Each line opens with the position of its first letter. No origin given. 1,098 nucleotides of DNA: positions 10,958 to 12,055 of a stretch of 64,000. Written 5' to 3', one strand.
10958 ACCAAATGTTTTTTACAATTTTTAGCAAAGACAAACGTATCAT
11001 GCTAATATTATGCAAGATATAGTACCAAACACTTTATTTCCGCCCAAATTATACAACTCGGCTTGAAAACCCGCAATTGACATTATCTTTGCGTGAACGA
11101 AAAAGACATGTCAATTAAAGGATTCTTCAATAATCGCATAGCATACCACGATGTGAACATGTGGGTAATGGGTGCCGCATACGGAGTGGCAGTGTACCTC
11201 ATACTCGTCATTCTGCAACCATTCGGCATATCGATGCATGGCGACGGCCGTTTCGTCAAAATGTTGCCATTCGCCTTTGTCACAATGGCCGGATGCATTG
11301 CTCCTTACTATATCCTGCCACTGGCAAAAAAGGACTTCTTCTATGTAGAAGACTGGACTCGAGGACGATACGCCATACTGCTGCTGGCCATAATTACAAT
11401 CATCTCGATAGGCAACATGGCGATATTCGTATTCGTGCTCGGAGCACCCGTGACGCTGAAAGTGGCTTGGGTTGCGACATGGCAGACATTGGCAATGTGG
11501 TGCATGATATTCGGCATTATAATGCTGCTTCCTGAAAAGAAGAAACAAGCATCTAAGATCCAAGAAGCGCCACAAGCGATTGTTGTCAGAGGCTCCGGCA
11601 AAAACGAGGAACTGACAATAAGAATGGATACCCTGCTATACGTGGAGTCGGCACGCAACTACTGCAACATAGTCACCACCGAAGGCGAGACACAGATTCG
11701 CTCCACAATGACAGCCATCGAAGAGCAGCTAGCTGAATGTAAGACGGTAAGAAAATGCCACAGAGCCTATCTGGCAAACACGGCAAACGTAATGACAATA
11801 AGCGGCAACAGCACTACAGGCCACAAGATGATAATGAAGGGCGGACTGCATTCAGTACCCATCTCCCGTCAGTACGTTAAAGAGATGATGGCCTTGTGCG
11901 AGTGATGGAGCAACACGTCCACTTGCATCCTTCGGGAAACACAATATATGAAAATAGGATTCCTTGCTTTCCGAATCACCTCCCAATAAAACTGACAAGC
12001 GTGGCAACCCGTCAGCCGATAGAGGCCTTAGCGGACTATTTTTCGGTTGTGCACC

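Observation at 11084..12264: Membrane-tethered LytTR regulator followed by a tract of direct repeats in front of a redox-membrane operon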

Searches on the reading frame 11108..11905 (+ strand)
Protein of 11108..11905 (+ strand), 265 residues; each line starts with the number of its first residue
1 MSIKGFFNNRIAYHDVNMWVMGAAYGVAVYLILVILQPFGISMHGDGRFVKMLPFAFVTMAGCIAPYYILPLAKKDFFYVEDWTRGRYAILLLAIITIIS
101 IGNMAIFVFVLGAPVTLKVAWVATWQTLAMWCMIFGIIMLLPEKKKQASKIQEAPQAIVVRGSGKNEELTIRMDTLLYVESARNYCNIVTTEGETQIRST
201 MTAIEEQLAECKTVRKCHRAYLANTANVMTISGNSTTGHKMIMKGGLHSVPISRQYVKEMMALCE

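Call 5: search_protein_families(library=pfam, proteins=[window:11108-11905:+], max_evalue=0.01)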
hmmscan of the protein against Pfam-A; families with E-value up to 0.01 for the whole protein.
window:11108-11905:+ (265 aa): 1 family
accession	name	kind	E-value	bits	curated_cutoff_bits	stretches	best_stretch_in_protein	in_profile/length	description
PF04397.21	LytTR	-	4.8e-16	59.2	22.6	1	170-263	5-96/98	LytTr DNA-binding domain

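Call 8: find_related_loci(query=window:11108-11905:+, collection=genome_contigs, flank=5000)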
Query window:11108-11905:+ (265 aa) in genome_contigs; peptide patterns used: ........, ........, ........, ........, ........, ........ (x = any residue, [..] = any of these).
194 stretches matched a pattern; 1 encode a relative of the query (tblastn E <= 1e-3); 1 distinct loci.
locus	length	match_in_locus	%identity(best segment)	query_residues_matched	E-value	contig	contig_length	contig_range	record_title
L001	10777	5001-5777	57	3-260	6e-103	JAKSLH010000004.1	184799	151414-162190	MAG: Bacteroidales bacterium isolate Horse_feces94 MAG094_4, whole genome shotgun sequence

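Call 11: find_homologous_proteins(query=window:11108-11905:+)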
Query window:11108-11905:+ (265 aa): 28 proteins with E <= 0.001 among 363 candidates.
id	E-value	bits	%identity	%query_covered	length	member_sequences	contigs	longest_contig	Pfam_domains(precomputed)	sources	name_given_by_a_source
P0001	2.0e-173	593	99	100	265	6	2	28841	PF04397.22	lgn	-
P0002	2.7e-132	458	73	99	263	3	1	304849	PF04397.22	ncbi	-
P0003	4.5e-126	438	70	100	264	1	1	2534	PF04397.22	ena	-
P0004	3.6e-120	418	70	99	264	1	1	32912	PF04397.22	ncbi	-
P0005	5.0e-114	398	65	99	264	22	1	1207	PF04397.22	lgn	-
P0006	2.2e-95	337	57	97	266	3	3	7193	PF04397.22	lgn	-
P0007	1.0e-89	318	53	97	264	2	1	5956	PF04397.22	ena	-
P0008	1.5e-84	301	52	99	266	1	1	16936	PF04397.22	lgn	-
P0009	1.0e-80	289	48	99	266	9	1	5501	PF04397.22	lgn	-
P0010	1.6e-44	170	35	97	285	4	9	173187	PF04397.22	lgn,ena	-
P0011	1.1e-18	86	29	86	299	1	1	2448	PF04397.22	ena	-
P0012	1.4e-18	85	29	86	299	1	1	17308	PF04397.22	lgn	-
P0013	1.5e-18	85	29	86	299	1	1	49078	PF04397.22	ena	-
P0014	1.6e-18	85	29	86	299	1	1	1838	PF04397.22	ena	-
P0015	1.7e-18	85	29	86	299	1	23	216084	PF04397.22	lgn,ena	-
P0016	2.3e-18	85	28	86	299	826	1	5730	PF04397.22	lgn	-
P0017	2.4e-18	85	29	86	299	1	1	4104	PF04397.22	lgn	-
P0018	2.5e-18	85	29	86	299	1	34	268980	PF04397.22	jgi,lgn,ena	jgi:hypothetical protein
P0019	4.3e-18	84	29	86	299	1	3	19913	PF04397.22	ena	-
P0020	6.9e-18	83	27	98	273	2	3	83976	PF04397.22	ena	-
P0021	8.4e-18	83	29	83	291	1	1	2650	PF04397.22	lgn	-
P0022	8.4e-18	83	28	91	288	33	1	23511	PF04397.22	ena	-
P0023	1.3e-17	82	25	97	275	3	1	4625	PF04397.22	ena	-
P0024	1.9e-17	82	28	86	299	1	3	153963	PF04397.22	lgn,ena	-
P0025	5.0e-16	77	27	89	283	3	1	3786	PF04397.22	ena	-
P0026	1.8e-15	75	26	91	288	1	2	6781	PF04397.22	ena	-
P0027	9.1e-15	73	26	91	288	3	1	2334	PF04397.22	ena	-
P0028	4.0e-13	67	26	98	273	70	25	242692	PF04397.22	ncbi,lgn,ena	-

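Call 13: find_encoding_contigs(protein=P0002, flank=5000, max_places=2)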
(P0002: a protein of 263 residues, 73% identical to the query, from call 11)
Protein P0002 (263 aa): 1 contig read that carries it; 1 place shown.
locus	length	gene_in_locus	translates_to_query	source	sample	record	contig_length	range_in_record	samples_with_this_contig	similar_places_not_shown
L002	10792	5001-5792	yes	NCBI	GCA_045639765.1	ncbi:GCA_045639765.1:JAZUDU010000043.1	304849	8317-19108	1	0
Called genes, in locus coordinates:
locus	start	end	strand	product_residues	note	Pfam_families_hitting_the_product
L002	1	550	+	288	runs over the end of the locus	PF01634:HisG, PF08029:HisG_C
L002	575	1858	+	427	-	PF00815:Histidinol_dh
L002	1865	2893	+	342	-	PF00155:Aminotran_1_2, PF01053:Cys_Met_Meta_PP (weak), PF04864:Alliinase_C (faint)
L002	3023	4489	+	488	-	PF08903:DUF1846, PF20921:DUF1846_C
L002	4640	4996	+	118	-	-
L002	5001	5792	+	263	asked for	PF04397:LytTR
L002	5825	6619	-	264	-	-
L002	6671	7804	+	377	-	PF12801:Fer4_5 (faint), PF12837:Fer4_6 (faint), PF13187:Fer4_9 (faint), PF12838:Fer4_7 (weak), PF25160:LdpA_Fe-S-bd (weak), PF00037:Fer4 (weak), PF12797:Fer4_2 (weak), PF13237:Fer4_10 (weak), +3 more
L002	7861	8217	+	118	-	-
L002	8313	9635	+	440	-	PF01637:ATPase_2, PF13191:AAA_16 (faint), PF13173:AAA_14 (faint), PF13401:AAA_22 (weak), PF03008:DUF234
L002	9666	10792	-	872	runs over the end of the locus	PF00924:MS_channel_2nd, PF21082:MS_channel_3rd (weak)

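Call 14: find_encoding_contigs(protein=P0004, flank=5000, max_places=2)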
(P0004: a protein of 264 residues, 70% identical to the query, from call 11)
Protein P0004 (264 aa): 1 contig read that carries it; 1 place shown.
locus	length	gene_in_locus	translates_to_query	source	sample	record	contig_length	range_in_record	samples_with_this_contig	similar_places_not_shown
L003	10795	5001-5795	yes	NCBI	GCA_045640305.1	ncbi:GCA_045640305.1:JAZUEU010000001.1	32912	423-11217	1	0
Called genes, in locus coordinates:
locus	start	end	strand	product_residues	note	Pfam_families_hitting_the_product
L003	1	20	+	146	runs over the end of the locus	?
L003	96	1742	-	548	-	-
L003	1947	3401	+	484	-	PF00083:Sugar_tr, PF07690:MFS_1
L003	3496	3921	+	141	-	PF01230:HIT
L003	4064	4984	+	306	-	PF01745:IPT (weak), PF01715:IPPT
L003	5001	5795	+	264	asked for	PF04397:LytTR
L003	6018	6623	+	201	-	PF13386:DsbD_2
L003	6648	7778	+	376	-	PF12801:Fer4_5 (faint), PF13484:Fer4_16 (faint), PF12838:Fer4_7 (weak), PF00037:Fer4 (weak), PF12797:Fer4_2 (weak), PF12837:Fer4_6 (weak), PF13237:Fer4_10 (weak), PF13187:Fer4_9 (weak), +3 more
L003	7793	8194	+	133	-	-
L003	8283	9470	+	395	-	PF13650:Asp_protease_2 (weak), PF13975:gag-asp_proteas (faint)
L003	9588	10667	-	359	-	-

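Call 15: find_encoding_contigs(protein=P0008, flank=5000, max_places=2)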
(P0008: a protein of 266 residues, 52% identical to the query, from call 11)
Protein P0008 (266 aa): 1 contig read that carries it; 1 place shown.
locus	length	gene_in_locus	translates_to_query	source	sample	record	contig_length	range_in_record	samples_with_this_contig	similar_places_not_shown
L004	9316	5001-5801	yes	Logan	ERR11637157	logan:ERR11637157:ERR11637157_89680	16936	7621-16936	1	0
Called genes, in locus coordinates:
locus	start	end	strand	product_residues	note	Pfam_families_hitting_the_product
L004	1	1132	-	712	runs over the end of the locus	PF02922:CBM_48, PF00128:Alpha-amylase, PF02806:Alpha-amylase_C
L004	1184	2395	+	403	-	PF00027:cNMP_binding, PF00512:HisKA, PF02518:HATPase_c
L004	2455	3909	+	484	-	PF00722:Glyco_hydro_16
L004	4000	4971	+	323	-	PF00551:Formyl_trans_N, PF02911:Formyl_trans_C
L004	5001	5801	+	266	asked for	PF04397:LytTR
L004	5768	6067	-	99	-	-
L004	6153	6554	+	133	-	-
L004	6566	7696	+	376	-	PF12801:Fer4_5 (faint), PF12837:Fer4_6 (faint), PF12838:Fer4_7 (faint), PF13187:Fer4_9 (faint), PF13484:Fer4_16 (faint), PF25160:LdpA_Fe-S-bd (faint), PF00037:Fer4 (weak), PF13237:Fer4_10 (weak), +1 more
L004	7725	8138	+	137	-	-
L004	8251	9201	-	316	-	PF01832:Glucosaminidase, PF01476:LysM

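Call 16: find_encoding_contigs(protein=P0006, flank=5000, max_places=3)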
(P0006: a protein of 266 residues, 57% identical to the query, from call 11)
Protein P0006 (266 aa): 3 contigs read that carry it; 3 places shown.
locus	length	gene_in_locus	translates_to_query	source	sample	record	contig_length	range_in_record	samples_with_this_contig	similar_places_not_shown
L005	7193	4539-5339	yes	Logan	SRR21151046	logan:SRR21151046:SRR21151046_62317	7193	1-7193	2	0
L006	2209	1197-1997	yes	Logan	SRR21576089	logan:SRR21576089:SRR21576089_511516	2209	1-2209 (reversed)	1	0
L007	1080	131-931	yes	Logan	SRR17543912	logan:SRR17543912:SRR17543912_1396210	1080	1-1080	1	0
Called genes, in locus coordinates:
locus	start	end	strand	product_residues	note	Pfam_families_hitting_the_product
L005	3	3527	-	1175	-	?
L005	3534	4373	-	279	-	PF06325:PrmA, PF05175:MTS, PF03602:Cons_hypoth95 (weak), PF13649:Methyltransf_25 (weak)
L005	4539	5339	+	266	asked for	PF04397:LytTR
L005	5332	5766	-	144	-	PF12158:DUF3592 (weak)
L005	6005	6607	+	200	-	PF13386:DsbD_2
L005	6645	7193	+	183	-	?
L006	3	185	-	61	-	?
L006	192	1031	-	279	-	PF06325:PrmA, PF05175:MTS, PF03602:Cons_hypoth95 (weak), PF13649:Methyltransf_25 (weak)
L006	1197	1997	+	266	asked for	PF04397:LytTR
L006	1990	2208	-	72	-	?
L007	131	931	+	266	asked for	PF04397:LytTR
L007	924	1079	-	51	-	?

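Call 17: find_encoding_contigs(protein=P0007, flank=5000, max_places=2)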
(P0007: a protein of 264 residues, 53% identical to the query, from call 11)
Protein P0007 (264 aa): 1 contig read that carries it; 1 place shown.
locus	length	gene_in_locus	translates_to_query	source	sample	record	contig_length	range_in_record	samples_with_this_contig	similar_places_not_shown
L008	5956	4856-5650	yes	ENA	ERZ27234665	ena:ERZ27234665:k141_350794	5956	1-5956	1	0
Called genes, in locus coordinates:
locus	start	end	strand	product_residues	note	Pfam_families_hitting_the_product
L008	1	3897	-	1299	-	?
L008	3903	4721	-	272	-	PF06325:PrmA, PF05175:MTS, PF03602:Cons_hypoth95 (weak), PF13649:Methyltransf_25 (weak)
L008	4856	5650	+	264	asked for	PF04397:LytTR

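Call 18: find_encoding_contigs(protein=P0009, flank=5000, max_places=2)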
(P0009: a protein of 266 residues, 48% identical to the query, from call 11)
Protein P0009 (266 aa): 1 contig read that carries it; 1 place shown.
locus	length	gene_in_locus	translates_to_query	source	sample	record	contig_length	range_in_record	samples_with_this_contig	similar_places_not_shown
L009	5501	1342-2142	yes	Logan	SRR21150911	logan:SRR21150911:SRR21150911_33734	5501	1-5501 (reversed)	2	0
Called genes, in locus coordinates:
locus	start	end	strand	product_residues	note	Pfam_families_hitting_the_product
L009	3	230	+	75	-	?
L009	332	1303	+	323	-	PF00551:Formyl_trans_N, PF02911:Formyl_trans_C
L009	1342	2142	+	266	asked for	PF04397:LytTR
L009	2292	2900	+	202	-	PF13386:DsbD_2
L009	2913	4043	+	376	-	PF12801:Fer4_5 (faint), PF12837:Fer4_6 (faint), PF12838:Fer4_7 (faint), PF13484:Fer4_16 (faint), PF12800:Fer4_4 (faint), PF00037:Fer4 (weak), PF13237:Fer4_10 (weak), PF13187:Fer4_9 (weak)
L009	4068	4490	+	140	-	-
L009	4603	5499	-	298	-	?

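Call 19: find_encoding_contigs(protein=P0010, flank=5000, max_places=4)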
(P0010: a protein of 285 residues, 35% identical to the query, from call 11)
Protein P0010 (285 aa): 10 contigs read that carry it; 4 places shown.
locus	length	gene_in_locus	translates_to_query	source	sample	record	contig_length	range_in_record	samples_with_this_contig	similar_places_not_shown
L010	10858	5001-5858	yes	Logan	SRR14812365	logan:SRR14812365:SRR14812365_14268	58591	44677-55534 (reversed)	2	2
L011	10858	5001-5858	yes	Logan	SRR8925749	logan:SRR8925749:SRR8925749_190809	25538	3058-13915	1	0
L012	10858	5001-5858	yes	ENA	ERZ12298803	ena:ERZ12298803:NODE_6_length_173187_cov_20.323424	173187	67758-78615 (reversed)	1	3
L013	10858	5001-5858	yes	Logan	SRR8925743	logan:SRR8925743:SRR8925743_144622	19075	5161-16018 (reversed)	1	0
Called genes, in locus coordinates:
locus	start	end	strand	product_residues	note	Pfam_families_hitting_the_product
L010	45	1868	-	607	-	PF00664:ABC_membrane, PF00005:ABC_tran, PF02463:SMC_N (faint)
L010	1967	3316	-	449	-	PF00206:Lyase_1, PF08328:ASL_C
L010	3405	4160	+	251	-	PF13398:Peptidase_M50B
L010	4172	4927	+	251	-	PF07264:EI24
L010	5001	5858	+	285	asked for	PF04397:LytTR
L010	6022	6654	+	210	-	PF13386:DsbD_2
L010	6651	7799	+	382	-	PF12801:Fer4_5 (weak), PF13237:Fer4_10 (faint), PF13484:Fer4_16 (faint), PF13534:Fer4_17 (faint), PF12838:Fer4_7 (weak), PF00037:Fer4 (weak), PF12837:Fer4_6 (weak), PF13187:Fer4_9 (weak), +2 more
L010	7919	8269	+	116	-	-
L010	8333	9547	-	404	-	PF00926:DHBP_synthase, PF00925:GTP_cyclohydro2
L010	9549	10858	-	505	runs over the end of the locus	PF03739:LptF_LptG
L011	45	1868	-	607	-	PF00664:ABC_membrane, PF00005:ABC_tran, PF02463:SMC_N (weak)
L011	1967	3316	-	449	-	PF00206:Lyase_1, PF08328:ASL_C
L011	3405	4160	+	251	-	PF13398:Peptidase_M50B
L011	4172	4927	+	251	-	PF07264:EI24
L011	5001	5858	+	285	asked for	PF04397:LytTR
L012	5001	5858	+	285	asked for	PF04397:LytTR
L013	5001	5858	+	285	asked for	PF04397:LytTR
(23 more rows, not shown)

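Call 27: search_protein_families(library=ncbifam, proteins=[window:11108-11905:+], max_evalue=0.01)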
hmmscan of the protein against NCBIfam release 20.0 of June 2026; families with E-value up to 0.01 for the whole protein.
window:11108-11905:+ (265 aa): 2 families
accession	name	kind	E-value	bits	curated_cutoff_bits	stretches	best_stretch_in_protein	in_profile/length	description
NF008677.0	PRK11697.1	equivalog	3.7e-09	36.3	246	1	145-260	120-231/238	two-component system response regulator BtsR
NF010684.1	PRK14084.1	equivalog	0.0019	18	375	1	170-260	160-248/254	response regulator transcription factor LytR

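Call 28: find_encoding_contigs(protein=P0018, flank=4000, max_places=2)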
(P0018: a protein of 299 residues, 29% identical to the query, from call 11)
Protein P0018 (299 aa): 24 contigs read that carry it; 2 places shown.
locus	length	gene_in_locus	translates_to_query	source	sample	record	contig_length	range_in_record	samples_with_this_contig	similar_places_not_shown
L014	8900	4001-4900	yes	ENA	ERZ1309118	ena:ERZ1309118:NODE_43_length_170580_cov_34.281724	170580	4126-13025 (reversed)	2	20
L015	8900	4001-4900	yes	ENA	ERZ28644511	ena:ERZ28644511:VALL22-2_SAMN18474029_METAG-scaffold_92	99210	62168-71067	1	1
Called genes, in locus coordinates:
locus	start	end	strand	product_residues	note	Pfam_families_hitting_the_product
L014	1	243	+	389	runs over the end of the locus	PF00924:MS_channel_2nd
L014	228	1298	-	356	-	PF03372:Exo_endo_phos, PF19580:Exo_endo_phos_3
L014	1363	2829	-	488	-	PF01546:Peptidase_M20, PF07687:M20_dimer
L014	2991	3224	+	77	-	-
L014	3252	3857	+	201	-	PF03938:OmpH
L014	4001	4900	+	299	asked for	PF04397:LytTR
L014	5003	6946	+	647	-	PF07715:Plug (weak)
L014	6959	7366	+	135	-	PF09912:DUF2141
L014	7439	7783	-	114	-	-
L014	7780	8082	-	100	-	PF04977:DivIC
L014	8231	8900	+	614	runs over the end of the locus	PF05496:RuvB_N (faint), PF13177:DNA_pol3_delta2, PF13401:AAA_22 (faint), PF00004:AAA, PF22608:DNAX_ATPase_lid, PF12169:DNA_pol3_gamma3, PF28557:DUF8439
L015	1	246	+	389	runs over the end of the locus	PF00924:MS_channel_2nd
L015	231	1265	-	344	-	PF03372:Exo_endo_phos (weak), PF19580:Exo_endo_phos_3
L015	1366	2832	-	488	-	PF01546:Peptidase_M20, PF07687:M20_dimer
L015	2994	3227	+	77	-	-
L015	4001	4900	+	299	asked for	PF04397:LytTR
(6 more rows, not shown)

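Call 29: find_encoding_contigs(protein=P0028, flank=4000, max_places=2)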
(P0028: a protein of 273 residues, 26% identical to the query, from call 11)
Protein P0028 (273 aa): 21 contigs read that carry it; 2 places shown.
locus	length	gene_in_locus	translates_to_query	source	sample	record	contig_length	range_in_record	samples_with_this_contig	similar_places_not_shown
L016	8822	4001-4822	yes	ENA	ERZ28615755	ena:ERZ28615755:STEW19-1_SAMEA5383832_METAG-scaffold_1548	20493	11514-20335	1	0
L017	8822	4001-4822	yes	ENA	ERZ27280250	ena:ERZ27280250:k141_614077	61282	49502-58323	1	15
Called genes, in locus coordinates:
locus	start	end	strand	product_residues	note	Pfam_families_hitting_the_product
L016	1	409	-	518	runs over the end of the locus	PF12081:GldM_1st, PF21601:GldM_2nd, PF21602:GldM_3rd, PF12080:GldM_4th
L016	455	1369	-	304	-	PF22827:GldL_N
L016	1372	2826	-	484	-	PF03781:FGE-sulfatase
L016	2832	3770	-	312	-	PF11751:PorP_SprF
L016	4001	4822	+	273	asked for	PF04397:LytTR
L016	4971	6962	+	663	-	-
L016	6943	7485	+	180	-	-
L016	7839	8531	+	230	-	-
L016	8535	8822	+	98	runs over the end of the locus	PF13601:HTH_34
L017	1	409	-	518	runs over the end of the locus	PF12081:GldM_1st, PF21601:GldM_2nd, PF21602:GldM_3rd, PF12080:GldM_4th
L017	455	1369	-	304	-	PF22827:GldL_N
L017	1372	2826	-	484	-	PF03781:FGE-sulfatase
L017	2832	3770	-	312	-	PF11751:PorP_SprF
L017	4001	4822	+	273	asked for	PF04397:LytTR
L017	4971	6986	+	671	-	PF13620:CarboxypepD_reg, PF13715:CarbopepD_reg_2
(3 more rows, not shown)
